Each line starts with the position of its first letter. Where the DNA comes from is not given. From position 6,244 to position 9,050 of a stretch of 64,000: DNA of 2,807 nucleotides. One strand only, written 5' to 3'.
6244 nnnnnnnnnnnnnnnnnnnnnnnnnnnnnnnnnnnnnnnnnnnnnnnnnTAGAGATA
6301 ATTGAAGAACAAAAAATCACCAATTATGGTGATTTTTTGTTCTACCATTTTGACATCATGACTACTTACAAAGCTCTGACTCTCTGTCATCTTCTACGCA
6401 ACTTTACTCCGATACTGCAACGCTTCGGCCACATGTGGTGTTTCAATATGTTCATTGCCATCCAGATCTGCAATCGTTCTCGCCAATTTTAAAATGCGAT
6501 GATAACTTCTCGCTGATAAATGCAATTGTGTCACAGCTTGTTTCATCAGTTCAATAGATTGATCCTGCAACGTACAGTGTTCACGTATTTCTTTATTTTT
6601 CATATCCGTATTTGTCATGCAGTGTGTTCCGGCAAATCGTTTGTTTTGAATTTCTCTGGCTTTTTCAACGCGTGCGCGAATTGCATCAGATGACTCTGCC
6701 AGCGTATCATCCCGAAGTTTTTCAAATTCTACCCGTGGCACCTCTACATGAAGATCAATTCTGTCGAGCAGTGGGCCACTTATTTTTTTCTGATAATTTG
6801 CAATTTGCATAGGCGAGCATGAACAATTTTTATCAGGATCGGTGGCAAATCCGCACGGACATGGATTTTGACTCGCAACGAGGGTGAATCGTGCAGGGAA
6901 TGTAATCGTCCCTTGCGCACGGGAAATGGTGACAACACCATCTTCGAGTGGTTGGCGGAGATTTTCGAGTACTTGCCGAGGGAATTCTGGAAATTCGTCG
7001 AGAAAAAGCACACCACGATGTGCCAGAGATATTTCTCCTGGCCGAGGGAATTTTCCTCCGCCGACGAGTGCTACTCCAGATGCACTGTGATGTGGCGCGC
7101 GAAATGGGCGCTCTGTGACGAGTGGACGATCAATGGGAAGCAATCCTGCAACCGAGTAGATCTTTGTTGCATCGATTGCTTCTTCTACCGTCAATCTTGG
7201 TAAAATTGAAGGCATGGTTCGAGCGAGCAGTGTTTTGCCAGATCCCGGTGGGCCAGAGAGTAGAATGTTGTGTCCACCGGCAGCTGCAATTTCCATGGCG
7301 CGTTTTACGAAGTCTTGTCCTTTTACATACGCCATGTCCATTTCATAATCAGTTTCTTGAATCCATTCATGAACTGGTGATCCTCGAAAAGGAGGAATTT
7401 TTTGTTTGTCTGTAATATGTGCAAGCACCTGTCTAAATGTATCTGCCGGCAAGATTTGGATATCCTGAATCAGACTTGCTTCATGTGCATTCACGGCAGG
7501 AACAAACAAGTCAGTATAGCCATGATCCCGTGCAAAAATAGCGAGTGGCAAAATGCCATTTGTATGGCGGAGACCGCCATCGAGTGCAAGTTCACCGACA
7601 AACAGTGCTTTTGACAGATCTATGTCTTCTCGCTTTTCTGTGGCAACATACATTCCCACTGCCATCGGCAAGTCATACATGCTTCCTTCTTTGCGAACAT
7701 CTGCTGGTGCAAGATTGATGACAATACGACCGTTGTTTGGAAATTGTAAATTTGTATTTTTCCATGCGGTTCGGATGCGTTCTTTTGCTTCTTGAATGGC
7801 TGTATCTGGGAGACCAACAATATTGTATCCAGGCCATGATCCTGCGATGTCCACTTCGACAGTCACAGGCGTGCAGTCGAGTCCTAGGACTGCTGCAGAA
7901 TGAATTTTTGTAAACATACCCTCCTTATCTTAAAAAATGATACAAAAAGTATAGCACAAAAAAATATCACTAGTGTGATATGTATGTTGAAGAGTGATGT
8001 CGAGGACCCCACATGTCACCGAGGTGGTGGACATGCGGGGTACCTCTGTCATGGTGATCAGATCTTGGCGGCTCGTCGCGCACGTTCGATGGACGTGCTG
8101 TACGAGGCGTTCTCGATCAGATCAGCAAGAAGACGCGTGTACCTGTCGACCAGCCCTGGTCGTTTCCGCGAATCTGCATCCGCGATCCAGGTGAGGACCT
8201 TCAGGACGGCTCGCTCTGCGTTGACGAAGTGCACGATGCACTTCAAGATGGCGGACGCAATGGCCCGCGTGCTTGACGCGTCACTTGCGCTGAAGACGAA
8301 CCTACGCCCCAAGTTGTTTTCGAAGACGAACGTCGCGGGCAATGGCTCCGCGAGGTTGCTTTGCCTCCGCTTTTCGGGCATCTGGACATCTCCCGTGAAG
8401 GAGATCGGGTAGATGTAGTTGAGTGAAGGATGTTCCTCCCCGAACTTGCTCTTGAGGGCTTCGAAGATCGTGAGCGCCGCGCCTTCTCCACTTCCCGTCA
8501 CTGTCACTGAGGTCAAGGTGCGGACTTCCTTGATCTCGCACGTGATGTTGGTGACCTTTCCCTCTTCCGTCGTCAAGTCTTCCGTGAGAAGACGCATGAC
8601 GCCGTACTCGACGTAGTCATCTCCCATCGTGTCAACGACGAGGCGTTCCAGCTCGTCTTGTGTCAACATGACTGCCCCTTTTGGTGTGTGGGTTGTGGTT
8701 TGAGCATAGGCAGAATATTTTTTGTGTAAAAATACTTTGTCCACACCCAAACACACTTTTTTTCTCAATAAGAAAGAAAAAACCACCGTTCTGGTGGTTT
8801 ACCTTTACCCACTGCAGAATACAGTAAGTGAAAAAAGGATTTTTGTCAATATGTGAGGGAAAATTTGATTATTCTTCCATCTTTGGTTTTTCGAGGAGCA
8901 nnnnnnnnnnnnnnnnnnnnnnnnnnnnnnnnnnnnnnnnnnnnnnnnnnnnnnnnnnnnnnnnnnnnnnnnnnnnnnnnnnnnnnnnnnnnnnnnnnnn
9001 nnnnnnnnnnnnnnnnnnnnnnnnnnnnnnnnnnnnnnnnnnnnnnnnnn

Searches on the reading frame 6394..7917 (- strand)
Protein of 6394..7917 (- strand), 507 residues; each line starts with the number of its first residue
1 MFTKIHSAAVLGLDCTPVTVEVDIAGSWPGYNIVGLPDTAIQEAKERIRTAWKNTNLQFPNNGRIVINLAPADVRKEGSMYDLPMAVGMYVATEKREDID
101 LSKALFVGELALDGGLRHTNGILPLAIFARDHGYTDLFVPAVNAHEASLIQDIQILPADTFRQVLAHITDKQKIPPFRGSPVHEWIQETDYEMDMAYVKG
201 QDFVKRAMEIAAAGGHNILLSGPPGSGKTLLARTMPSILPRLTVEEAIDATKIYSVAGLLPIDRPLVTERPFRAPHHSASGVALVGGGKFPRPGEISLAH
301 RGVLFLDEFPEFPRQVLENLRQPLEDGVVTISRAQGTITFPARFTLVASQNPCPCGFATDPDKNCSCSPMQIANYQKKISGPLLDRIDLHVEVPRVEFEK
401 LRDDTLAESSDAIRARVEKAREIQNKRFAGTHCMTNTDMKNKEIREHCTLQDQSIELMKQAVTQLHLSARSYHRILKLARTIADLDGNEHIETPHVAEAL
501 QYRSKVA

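Call 26: find_related_loci(query=window:6394-7917:-, collection=genome_contigs, flank=10000)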
Query window:6394-7917:- (507 aa) in genome_contigs; peptide patterns used: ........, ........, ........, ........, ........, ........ (x = any residue, [..] = any of these).
600 stretches matched a pattern (row limit reached: there are more); 595 encode a relative of the query (tblastn E <= 1e-3); the best 80 are kept; 80 distinct loci.
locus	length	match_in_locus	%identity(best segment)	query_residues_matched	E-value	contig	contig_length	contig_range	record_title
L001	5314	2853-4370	78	1-506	0e+0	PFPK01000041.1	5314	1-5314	MAG: Candidatus Magasanikbacteria bacterium CG_4_10_14_0_2_um_filter_37_12 CG_4_10_14_0.2_scaffold_9537_c, whole genome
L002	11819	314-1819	61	1-505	0e+0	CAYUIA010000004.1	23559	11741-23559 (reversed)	MAG TPA_asm: uncultured Gammaproteobacteria bacterium isolate binchicken_co111_88 genome assembly, contig: NODE_4375_len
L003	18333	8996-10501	65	1-503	0e+0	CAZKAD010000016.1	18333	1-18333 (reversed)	MAG TPA_asm: uncultured Gammaproteobacteria bacterium isolate SRP219642_co6_366 genome assembly, contig: NODE_2553_lengt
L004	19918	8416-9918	58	1-505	0e+0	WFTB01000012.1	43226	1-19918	MAG: Patescibacteria group bacterium isolate S139_113 k151_172204, whole genome shotgun sequence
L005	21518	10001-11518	59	4-505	0e+0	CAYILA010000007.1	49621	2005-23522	MAG TPA_asm: uncultured Candidatus Saccharibacteria bacterium isolate ERP119705_co24_1018 genome assembly, contig: NODE_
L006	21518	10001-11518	56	1-506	0e+0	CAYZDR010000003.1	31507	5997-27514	MAG TPA_asm: uncultured Candidatus Saccharibacteria bacterium isolate binchicken_co332_114 genome assembly, contig: NODE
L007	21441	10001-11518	56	1-506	0e+0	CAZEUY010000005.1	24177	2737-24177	MAG TPA_asm: uncultured Candidatus Saccharibacteria bacterium isolate SRP178699_co2_75 genome assembly, contig: NODE_126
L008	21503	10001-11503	57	1-505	0e+0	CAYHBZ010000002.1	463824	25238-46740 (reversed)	MAG TPA_asm: uncultured Gammaproteobacteria bacterium isolate ERP119702_co3_79 genome assembly, contig: NODE_3_length_46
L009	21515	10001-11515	57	1-505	0e+0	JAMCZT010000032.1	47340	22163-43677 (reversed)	MAG: Patescibacteria group bacterium isolate FK_Sedi_B_Bin.292 NODE_1931_length_47340_cov_29.8061, whole genome shotgun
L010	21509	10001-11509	55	1-505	0e+0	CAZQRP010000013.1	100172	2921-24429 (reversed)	MAG TPA_asm: uncultured Dehalococcoidales bacterium isolate binchicken_co178_251 genome assembly, contig: NODE_420_lengt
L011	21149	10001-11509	55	1-505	0e+0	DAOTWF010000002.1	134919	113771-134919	MAG TPA_asm: Dehalococcoidia bacterium isolate H12_119 k73_633500, whole genome shotgun sequence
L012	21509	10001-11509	56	1-505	0e+0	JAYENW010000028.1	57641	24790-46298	MAG: Chloroflexota bacterium isolate MAG045 MAG045_28, whole genome shotgun sequence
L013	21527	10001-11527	55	1-505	0e+0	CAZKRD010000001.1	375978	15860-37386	MAG TPA_asm: uncultured Candidatus Saccharibacteria bacterium isolate SRP179991_co3_31 genome assembly, contig: NODE_1_l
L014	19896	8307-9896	56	1-505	0e+0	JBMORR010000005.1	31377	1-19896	MAG: Patescibacteria group bacterium isolate Betzabe_MAG185 MAG185_5, whole genome shotgun sequence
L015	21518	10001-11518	54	1-506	0e+0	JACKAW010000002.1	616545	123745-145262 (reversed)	MAG: Anaerolineales bacterium isolate HK-STAS-CHLO-5 HK-STAS-CHLO-5_2, whole genome shotgun sequence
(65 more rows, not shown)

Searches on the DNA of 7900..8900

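Call 84: search_rna_families(source=window, start=7900, end=8900, threshold=evalue, max_evalue=1)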
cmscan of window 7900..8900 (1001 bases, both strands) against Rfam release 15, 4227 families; matches with E-value up to 1: 1.
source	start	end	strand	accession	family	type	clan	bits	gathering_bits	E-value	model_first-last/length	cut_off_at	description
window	8773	8850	-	RF01859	Phe_leader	Cis-reg; leader;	-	20.9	55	0.94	1-125/125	no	Phenylalanine leader peptide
